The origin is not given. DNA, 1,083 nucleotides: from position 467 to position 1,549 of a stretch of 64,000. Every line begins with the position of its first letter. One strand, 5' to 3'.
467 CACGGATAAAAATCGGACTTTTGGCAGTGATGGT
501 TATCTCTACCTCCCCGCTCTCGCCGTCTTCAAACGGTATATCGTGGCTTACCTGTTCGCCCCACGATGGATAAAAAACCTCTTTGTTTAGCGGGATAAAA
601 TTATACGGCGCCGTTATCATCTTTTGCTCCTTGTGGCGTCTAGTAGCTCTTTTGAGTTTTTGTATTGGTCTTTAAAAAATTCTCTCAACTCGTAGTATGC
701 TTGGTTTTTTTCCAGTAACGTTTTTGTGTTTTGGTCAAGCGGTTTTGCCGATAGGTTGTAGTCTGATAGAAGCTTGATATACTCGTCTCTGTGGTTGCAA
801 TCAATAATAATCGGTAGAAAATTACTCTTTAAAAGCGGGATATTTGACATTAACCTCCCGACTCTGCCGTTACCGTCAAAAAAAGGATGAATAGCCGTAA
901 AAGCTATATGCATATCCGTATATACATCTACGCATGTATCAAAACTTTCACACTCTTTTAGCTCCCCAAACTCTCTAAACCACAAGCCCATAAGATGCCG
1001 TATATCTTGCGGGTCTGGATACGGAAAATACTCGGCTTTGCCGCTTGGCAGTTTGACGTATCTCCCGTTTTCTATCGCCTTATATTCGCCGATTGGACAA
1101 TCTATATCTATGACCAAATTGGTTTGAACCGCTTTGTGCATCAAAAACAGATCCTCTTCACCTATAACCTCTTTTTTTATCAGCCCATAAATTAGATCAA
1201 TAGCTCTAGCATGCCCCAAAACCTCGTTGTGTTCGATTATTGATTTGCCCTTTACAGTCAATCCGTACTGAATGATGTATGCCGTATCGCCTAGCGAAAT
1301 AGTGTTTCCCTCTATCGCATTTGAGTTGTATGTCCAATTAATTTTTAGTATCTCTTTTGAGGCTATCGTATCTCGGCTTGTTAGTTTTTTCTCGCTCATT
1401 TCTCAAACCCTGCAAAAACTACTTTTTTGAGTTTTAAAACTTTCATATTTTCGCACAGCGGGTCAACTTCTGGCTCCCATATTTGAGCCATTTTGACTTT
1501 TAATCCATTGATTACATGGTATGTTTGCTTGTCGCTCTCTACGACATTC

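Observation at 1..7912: Type III CRISPR-Cas-like effector operon with no array in view and a three-gene Fic cassette spliced between its RAMP genes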

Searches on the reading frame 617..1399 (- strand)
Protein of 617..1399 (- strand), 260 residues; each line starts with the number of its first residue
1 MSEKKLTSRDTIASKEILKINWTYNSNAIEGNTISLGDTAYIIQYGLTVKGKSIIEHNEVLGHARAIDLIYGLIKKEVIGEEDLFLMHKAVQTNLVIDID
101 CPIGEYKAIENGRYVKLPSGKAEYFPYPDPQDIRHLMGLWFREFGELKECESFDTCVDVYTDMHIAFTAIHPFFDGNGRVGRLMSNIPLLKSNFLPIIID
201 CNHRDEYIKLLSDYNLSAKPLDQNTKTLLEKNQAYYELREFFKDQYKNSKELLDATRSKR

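Call 4: search_protein_families(library=pfam, proteins=[window:620-1399:-], max_evalue=0.01)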
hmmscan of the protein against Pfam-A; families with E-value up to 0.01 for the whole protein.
window:620-1399:- (260 aa): 1 family
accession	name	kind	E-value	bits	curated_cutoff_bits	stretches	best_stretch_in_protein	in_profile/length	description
PF02661.23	Fic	-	1.9e-10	41.9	24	1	83-187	6-91/93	Fic/DOC family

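Call 5: search_protein_families(library=ncbifam, proteins=[window:620-1399:-], max_evalue=0.01)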
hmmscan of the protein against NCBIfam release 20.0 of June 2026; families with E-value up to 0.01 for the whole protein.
window:620-1399:- (260 aa): 3 families
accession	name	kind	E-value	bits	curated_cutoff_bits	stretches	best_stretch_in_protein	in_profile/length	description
NF046030.1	ProtAdlyltaseSoFic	equivalog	1.5e-08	34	550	1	121-198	147-220/361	protein adenylyltransferase Fic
NF046029.1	ProtAdlyltaseNmFic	equivalog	0.0015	18.3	230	1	151-205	81-129/177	protein adenylyltransferase Fic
TIGR02613.1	mob_myst_B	hypoth_equivalog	0.0023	17.9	124.4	1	162-192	114-144/186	mobile mystery protein B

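Call 6: search_protein_families(library=padloc, proteins=[window:620-1399:-], max_evalue=0.01)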
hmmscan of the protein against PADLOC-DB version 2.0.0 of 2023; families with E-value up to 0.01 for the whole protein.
window:620-1399:- (260 aa): 9 families
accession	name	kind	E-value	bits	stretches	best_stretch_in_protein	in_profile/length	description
PDLC04836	PDC-S04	-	7.6e-29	98.6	1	17-243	24-238/244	-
PDLC04840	PDC-S04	-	5.6e-26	89.7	1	18-230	11-213/227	-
PDLC04837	PDC-S04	-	1.2e-18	65.3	1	15-236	22-227/234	-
PDLC03963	SoFic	-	2.1e-18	64.8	1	25-214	63-243/361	-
PDLC04839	PDC-S04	-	8.9e-09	33.3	1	125-209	92-181/205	-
PDLC04966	PDC-S24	-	2.5e-06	24.6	1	125-196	276-343/497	-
PDLC04842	PDC-S04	-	0.00014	19.6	1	151-207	96-148/202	-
PDLC04838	PDC-S04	-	0.00019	19.3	1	126-187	97-160/209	-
PDLC04841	PDC-S04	-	0.00088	17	1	151-194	194-233/292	-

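Call 10: find_encoding_contigs(protein=window:617-1399:-, flank=10000, max_places=6)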
Protein window:617-1399:- (260 aa): 11 contigs read that carry it; 6 places shown.
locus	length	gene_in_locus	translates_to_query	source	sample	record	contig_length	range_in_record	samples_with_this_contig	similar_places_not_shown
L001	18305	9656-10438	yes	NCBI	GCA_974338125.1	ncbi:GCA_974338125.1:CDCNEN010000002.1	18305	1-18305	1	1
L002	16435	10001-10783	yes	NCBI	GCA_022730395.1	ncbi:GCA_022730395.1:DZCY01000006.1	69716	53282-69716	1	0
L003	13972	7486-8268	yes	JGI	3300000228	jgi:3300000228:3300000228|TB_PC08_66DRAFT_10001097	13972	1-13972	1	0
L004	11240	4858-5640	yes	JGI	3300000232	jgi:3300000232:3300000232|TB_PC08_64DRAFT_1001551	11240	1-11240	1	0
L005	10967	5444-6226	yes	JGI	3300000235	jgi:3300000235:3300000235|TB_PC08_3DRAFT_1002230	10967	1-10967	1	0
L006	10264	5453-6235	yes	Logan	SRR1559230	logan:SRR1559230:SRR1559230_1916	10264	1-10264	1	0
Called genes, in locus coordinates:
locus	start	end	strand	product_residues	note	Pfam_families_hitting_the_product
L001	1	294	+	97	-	?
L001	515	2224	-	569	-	PF03372:Exo_endo_phos, PF19580:Exo_endo_phos_3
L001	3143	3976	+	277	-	PF27225:AF_1859_N, PF10040:CRISPR_Cas6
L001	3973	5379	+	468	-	PF22335:Cas10-Cmr2_palm2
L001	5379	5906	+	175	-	PF03787:RAMPs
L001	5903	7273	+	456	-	-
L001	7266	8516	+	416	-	PF03787:RAMPs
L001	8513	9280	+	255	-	PF02661:Fic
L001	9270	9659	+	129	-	PF27890:CHP04423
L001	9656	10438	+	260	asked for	PF02661:Fic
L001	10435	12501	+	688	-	PF03787:RAMPs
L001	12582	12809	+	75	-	-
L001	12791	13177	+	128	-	PF01850:PIN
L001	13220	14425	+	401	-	PF27248:MJ1674_2nd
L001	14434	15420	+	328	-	PF25583:WCX (weak)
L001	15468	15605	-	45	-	-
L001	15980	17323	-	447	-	-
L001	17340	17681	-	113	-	PF27247:MJ1673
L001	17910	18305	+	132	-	?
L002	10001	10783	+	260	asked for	PF02661:Fic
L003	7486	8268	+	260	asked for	PF02661:Fic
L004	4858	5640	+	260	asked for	PF02661:Fic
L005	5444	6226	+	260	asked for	PF02661:Fic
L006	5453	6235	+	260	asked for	PF02661:Fic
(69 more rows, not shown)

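Call 14: find_homologous_proteins(query=window:620-1399:-, max_evalue=0.00001)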
Query window:620-1399:- (260 aa): 1333 proteins with E <= 0.00001 among 1923 candidates; the best 120 are listed.
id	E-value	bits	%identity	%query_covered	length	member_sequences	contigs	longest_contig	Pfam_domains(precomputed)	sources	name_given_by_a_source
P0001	1.2e-156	538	91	100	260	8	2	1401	PF02661.24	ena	-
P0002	8.5e-139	479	80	100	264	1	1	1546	PF02661.24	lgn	-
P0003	1.0e-126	440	74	100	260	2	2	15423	PF02661.24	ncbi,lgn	ncbi:MAG: Fic family protein [Campylobacterales bacterium]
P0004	3.7e-126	438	74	100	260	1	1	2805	PF02661.24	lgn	-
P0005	1.1e-123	430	70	98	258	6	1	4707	PF02661.24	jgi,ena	-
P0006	2.9e-118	412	68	98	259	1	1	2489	PF02661.24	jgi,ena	-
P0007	4.4e-118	412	69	97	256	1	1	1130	PF02661.24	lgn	-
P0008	3.7e-117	409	70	97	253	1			PF02661.24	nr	nr:Fic family protein [Sulfurovaceae bacterium]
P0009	4.4e-116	405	67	98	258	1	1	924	PF02661.24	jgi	jgi:Fic family protein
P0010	2.6e-115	403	67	98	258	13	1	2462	PF02661.24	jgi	jgi:Fic family protein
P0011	5.0e-114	398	70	93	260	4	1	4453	PF02661.24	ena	-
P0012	9.7e-114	397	65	98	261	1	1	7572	PF02661.24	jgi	jgi:Fic family protein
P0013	1.6e-112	393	68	98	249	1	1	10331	PF02661.24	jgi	-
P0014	3.1e-110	386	69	93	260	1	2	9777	PF02661.24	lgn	-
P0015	1.0e-109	384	63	99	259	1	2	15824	PF02661.24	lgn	-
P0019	3.0e-107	376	65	93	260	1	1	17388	PF02661.24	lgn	-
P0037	1.3e-102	361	62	99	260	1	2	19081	PF02661.24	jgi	jgi:Fic family protein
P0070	1.4e-96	341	60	99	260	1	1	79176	PF02661.24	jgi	-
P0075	6.2e-96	339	61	93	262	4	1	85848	PF02661.24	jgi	jgi:Fic family protein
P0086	2.1e-94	334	62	95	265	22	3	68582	PF02661.24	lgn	-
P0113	1.5e-91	325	55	97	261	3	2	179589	PF02661.24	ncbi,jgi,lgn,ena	ncbi:MAG: Fic family protein [Sulfurimonas sp.]|jgi:Fic family protein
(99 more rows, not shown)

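Call 17: find_related_loci(query=A1, collection=genome_contigs, flank=10000)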
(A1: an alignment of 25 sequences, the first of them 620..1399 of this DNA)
Query A1 (260 aa) in genome_contigs; peptide patterns used: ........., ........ (x = any residue, [..] = any of these).
600 stretches matched a pattern (row limit reached: there are more); 564 encode a relative of the query (tblastn E <= 1e-3); the best 80 are kept; 80 distinct loci.
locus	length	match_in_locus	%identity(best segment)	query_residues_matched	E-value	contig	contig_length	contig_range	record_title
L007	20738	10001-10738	61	15-260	5e-98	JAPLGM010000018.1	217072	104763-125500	MAG: Campylobacterales bacterium isolate LacPavin_0419_WC70L_MAG_41_18 LacPavin_0419_WC70L_scaffold_488073, whole genome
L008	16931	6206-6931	58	18-259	4e-95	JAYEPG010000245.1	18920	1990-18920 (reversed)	MAG: Campylobacterota bacterium isolate MAG008 MAG008_245, whole genome shotgun sequence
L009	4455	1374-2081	51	18-254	4e-85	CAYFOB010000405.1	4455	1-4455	MAG TPA_asm: uncultured Thiomargarita sp. isolate ERP019367_co1_33 genome assembly, contig: NODE_10349_length_4455_cov_5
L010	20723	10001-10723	51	18-259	1e-83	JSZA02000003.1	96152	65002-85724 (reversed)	Candidatus Thiomargarita nelsonii isolate Hydrate Ridge NODE_71_length_96153_cov_106.105_ID_141, whole genome shotgun se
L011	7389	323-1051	52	18-260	2e-79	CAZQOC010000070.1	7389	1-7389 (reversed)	MAG TPA_asm: uncultured Sulfurovum sp. isolate binchicken_co164_18 genome assembly, contig: NODE_4251_length_7389_cov_11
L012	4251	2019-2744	48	18-260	9e-78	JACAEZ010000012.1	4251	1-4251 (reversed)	MAG: Campylobacterales bacterium isolate L.E.EP.2 k119_401535, whole genome shotgun sequence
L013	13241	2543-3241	43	22-256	7e-64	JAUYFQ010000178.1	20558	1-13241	MAG: Sulfuricellaceae bacterium isolate C21_metabat.bin.21_sub C21_k141_216454, whole genome shotgun sequence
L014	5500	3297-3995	40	22-260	8e-62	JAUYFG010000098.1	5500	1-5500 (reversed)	MAG: Pseudomonadota bacterium isolate C21_maxbin.011 C21_k141_69591, whole genome shotgun sequence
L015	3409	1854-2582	44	22-260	2e-61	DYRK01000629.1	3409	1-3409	MAG TPA_asm: Desulfatirhabdium butyrativorans isolate SulCav_GS10_10_47_57 SulCav_GS10_10_58005_length_3409_cov_61_37328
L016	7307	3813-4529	40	22-260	6e-57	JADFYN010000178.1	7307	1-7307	MAG: Deltaproteobacteria bacterium isolate nDJH8bin5 nDJH8_bin5_NODE_178_length_7307_cov_1.830780, whole genome shotgun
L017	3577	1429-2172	38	9-259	1e-56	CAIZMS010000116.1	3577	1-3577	uncultured bacterium isolate Loc080925-8m_bin-101 genome assembly, contig: bin-101:116/419, whole genome shotgun sequenc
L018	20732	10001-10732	39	15-260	5e-56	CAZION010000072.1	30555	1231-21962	MAG TPA_asm: uncultured Victivallis sp. isolate SRP272421_co1_540 genome assembly, contig: NODE_3244_length_30555_cov_13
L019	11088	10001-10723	41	22-260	8e-56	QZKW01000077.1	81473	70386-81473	MAG: Desulfobacteraceae bacterium isolate SURF_3 Ga0104751_1000279, whole genome shotgun sequence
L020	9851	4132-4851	40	22-260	1e-55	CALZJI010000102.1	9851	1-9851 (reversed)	MAG: uncultured Chromatiaceae bacterium isolate FCS_M_Gamma_042 genome assembly, contig: k121_178058, whole genome shotg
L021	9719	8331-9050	42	22-260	1e-55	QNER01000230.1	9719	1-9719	MAG: Candidatus Parabeggiatoa sp. nov. 1 isolate B3_G6 B3_Guay6_scaffold_05712, whole genome shotgun sequence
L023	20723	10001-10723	40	22-260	4e-55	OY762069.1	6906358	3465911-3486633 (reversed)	MAG: uncultured Desulfobacter sp. isolate 00b13672-1c6a-4f01-9bd3-5d9cfdb0d95e genome assembly, chromosome: 1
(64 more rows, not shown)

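Call 29: search_protein_families(library=pfam, proteins=[L001:13220-14425:+, L001:14434-15420:+, L001:15980-17323:-, L001:17340-17681:-, L001:12582-12809:+], max_evalue=0.01)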
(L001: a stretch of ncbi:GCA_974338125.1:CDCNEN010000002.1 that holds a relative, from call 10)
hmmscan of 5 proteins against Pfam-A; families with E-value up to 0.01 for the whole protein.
L001:13220-14425:+ (401 aa): 0 families

L001:14434-15420:+ (328 aa): 1 family
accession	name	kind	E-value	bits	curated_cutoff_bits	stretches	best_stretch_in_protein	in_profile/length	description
PF25583.1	WCX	-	9.7e-07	29.5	23.9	1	267-324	21-76/76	WCX domain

L001:15980-17323:- (447 aa): 1 family
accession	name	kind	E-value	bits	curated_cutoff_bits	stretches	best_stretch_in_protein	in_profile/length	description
PF22662.2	Csa3_N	-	0.0028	18.1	27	0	76-137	49-112/120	Csa3 CRISPR-associated Rossmann-like domain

L001:17340-17681:- (113 aa): 0 families

L001:12582-12809:+ (75 aa): 1 family
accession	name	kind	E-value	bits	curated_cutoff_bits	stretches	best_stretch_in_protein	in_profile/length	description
PF02604.26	PhdYeFM_antitox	-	0.00012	22.2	29.8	1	2-33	3-34/74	Antitoxin Phd_YefM, type II toxin-antitoxin system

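Call 30: search_protein_families(library=padloc, proteins=[L001:13220-14425:+, L001:14434-15420:+, L001:15980-17323:-, L001:17340-17681:-], max_evalue=0.001)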
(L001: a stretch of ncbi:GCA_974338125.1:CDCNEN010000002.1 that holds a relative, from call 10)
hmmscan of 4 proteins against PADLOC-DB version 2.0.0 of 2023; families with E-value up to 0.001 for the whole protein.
L001:13220-14425:+ (401 aa): 25 families
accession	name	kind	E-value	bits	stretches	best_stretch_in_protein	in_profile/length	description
PDLC01826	CARF2--CARF_HEPN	-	6.7e-123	408.7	1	2-398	3-392/393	-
PDLC01032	Csx1/Csm6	-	2.2e-65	219.5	1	1-380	2-311/412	CARF+HEPN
PDLC01825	CARF2--CARF_HEPN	-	1.5e-64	216.3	1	1-392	1-371/382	-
PDLC01845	CARF2--CARF_HEPN_Unk_f1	-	8.6e-64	214.3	1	1-391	2-412/629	-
PDLC01843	CARF2--CARF_HEPN_CSX20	-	2.2e-59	199.7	1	1-397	2-380/498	-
PDLC01345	Csx1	-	9.3e-50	167.9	1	4-329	2-265/267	CAS-III; associated_signaling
PDLC01824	CARF2--CARF_HEPN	-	1.6e-44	150.9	1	2-396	2-372/376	-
PDLC01621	Csx1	-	1.5e-40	137.8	1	4-361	1-307/340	CAS-III; associated_signaling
PDLC01281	Csx1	-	1.4e-38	130.8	1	3-224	1-190/191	CAS-III; associated_signaling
PDLC01284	Csx1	-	4.7e-29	100.2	1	43-371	9-289/289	CAS-III; associated_signaling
PDLC01839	CARF2--CARF_HEPN_CARF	-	3.6e-28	96.6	1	111-379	74-348/518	-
PDLC01834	CARF2--CARF_HEPN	-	9.7e-24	81.9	1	4-401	5-398/404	-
PDLC01840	CARF2--CARF_HEPN_CARF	-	2.3e-20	70.7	1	78-235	64-195/547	-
PDLC01838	CARF2--CARF_HEPN_CARF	-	3.7e-18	63.4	1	129-278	86-226/522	-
PDLC01837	CARF2--CARF_HEPN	-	1.5e-17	62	1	2-397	4-376/380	-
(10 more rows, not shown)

L001:14434-15420:+ (328 aa): 3 families
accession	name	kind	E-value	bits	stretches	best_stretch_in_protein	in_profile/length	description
PDLC01652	WYL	-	3.4e-14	51.5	1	142-324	15-162/162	"CAS-I,CAS-II,CAS-III,CAS-IV,CAS-V,CAS-VI; associated_signaling"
PDLC01766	Cas3c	-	0.00029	17.1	1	269-323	258-312/1009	-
PDLC01457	WYL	-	0.0006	17.5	0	31-311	27-228/229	"CAS-I,CAS-II,CAS-III,CAS-IV,CAS-V,CAS-VI; associated_signaling"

L001:15980-17323:- (447 aa): 13 families
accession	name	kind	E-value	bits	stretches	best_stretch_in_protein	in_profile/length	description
PDLC01828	CARF2--CARF_HEPN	-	9.7e-100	332.5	1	3-422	1-393/394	-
PDLC01032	Csx1/Csm6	-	4.8e-32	109.7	1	1-435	1-380/412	CARF+HEPN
PDLC01843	CARF2--CARF_HEPN_CSX20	-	7.5e-22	75.9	1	64-442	69-400/498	-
PDLC01824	CARF2--CARF_HEPN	-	5.2e-18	63.7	1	92-417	77-373/376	-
PDLC01345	Csx1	-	7.9e-17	59.9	1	27-295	12-258/267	CAS-III; associated_signaling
PDLC01621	Csx1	-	1.5e-15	55.7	1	76-393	68-338/340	CAS-III; associated_signaling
PDLC01839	CARF2--CARF_HEPN_CARF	-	1.1e-11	42.3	1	27-399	13-347/518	-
PDLC01825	CARF2--CARF_HEPN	-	4.1e-09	33.9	1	93-171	115-192/382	-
PDLC01281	Csx1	-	8.3e-09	33.7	1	72-181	78-178/191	CAS-III; associated_signaling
PDLC01834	CARF2--CARF_HEPN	-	2.8e-07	27.7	1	76-208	108-235/404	-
PDLC01840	CARF2--CARF_HEPN_CARF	-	8.6e-07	26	1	62-190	54-180/547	-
PDLC01284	Csx1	-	7.3e-06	24.1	1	37-131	49-118/289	CAS-III; associated_signaling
PDLC01844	CARF2--CARF_HEPN_CSX3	-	0.00016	18.7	1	92-173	76-157/464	-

L001:17340-17681:- (113 aa): 5 families
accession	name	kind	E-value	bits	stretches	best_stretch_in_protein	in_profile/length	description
PDLC01384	Csx20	-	1.2e-35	120.7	1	2-113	15-126/128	"CAS-I,CAS-III; associated"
PDLC01659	Csx20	-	1.9e-35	119.9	1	2-113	15-126/128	"CAS-I,CAS-III; associated"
PDLC01038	Csx15/20/peptidase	-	2.8e-31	106.3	1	2-113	13-118/118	peptidase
PDLC01843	CARF2--CARF_HEPN_CSX20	-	2.6e-19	67.5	1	2-113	404-498/498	-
PDLC01397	Csx20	-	1.3e-06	27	1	48-113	56-114/114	"CAS-I,CAS-III; associated"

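Call 31: search_protein_families(library=ncbifam, proteins=[L001:13220-14425:+, L001:14434-15420:+, L001:15980-17323:-, L001:17340-17681:-, L001:10435-12501:+], max_evalue=0.001)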
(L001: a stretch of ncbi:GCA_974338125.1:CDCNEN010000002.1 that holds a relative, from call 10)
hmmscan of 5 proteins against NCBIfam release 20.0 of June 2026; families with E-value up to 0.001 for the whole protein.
L001:13220-14425:+ (401 aa): 2 families
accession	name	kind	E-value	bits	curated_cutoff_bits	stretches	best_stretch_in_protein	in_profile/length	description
TIGR02221.1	cas_TM1812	equivalog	3.1e-42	145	76.25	1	3-224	1-217/218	TIGR02221 family CRISPR-associated protein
TIGR02549.2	CRISPR_DxTHG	domain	4e-07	29.9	21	1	140-163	1-24/26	CRISPR-associated DxTHG motif protein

L001:14434-15420:+ (328 aa): 0 families

L001:15980-17323:- (447 aa): 2 families
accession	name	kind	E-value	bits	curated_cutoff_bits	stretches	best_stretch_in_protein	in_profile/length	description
TIGR02221.1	cas_TM1812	equivalog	4e-08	33.5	76.25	1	75-173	101-197/218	TIGR02221 family CRISPR-associated protein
TIGR02549.2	CRISPR_DxTHG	domain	2.5e-05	24.2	21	1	114-131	1-18/26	CRISPR-associated DxTHG motif protein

L001:17340-17681:- (113 aa): 1 family
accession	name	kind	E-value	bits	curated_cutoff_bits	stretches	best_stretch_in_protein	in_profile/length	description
NF040559.1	CAS_Csx20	equivalog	2.2e-37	128.2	70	1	2-113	12-124/124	CRISPR-associated protein Csx20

L001:10435-12501:+ (688 aa): 2 families
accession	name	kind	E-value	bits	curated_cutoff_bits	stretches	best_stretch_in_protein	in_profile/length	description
TIGR03986.1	TIGR03986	equivalog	1.4e-86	292.2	161.35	1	5-479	1-538/568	TIGR03986 family type III CRISPR-associated RAMP protein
NF041225.1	Cas_III-E_gRAMP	equivalog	2.8e-13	48.2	700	2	360-481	1441-1566/1636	type III-E CRISPR-associated gRAMP effector Cas7-11e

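Call 36: find_encoding_contigs(protein=P0003, flank=7000, max_places=1)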
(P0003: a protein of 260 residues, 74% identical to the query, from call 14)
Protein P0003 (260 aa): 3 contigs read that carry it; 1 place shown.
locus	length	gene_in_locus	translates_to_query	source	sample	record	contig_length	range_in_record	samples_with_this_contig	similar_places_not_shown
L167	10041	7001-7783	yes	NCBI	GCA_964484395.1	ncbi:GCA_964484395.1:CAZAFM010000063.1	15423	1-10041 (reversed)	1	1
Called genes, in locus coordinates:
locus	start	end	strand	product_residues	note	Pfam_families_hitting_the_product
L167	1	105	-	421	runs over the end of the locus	PF13173:AAA_14, PF13635:DUF4143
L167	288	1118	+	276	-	PF27225:AF_1859_N, PF10040:CRISPR_Cas6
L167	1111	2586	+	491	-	PF22335:Cas10-Cmr2_palm2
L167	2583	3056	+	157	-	PF03787:RAMPs (faint)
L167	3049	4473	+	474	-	-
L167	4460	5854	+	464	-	PF03787:RAMPs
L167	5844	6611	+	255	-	PF02661:Fic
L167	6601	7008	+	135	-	PF27890:CHP04423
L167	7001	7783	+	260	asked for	PF02661:Fic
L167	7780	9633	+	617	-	PF03787:RAMPs (faint)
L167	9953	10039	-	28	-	?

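Call 37: find_encoding_contigs(protein=P0019, flank=7000, max_places=1)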
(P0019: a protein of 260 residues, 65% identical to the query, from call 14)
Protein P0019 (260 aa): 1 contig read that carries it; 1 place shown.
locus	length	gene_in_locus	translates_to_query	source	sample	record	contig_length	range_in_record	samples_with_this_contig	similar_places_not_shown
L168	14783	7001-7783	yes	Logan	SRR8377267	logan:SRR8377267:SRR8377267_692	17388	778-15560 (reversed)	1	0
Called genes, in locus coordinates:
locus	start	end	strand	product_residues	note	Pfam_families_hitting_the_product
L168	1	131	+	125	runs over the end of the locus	-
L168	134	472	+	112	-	-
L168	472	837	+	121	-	-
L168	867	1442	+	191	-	-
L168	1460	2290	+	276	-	PF27225:AF_1859_N, PF10040:CRISPR_Cas6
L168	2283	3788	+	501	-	PF18211:Csm1_B, PF22335:Cas10-Cmr2_palm2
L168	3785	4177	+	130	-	PF03750:Csm2_III-A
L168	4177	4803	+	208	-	PF03787:RAMPs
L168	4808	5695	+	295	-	-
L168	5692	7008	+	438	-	-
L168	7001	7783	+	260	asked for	PF02661:Fic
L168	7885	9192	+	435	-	-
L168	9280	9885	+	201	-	PF14487:DarT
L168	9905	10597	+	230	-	PF01661:Macro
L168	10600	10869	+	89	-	PF09827:CRISPR_Cas2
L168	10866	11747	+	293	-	PF01867:Cas_Cas1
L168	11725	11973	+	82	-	-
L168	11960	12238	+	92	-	PF09827:CRISPR_Cas2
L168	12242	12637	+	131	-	-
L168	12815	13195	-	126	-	-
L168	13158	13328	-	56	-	-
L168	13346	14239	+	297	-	PF00158:Sigma54_activat, PF07724:AAA_2, PF13401:AAA_22 (weak), PF00004:AAA, PF07726:AAA_3 (faint), PF07728:AAA_5, PF10431:ClpB_D2-small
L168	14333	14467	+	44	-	-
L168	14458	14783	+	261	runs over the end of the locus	PF03690:MYG1_exonuc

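Call 38: find_encoding_contigs(protein=P0015, flank=7000, max_places=1)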
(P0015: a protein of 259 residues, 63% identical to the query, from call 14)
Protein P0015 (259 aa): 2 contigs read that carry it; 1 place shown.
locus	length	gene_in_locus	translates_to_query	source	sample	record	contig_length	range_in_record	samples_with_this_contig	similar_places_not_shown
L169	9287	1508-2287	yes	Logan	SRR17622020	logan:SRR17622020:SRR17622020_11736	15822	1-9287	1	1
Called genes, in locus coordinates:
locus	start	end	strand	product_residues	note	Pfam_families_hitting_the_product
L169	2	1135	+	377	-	?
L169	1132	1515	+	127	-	PF27890:CHP04423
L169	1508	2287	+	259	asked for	PF02661:Fic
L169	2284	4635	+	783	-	PF03787:RAMPs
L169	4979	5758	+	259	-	PF03690:MYG1_exonuc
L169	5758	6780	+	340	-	PF13280:WYL (weak), PF25583:WCX (weak)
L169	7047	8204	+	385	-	-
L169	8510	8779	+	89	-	PF09827:CRISPR_Cas2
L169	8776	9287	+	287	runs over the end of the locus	PF01867:Cas_Cas1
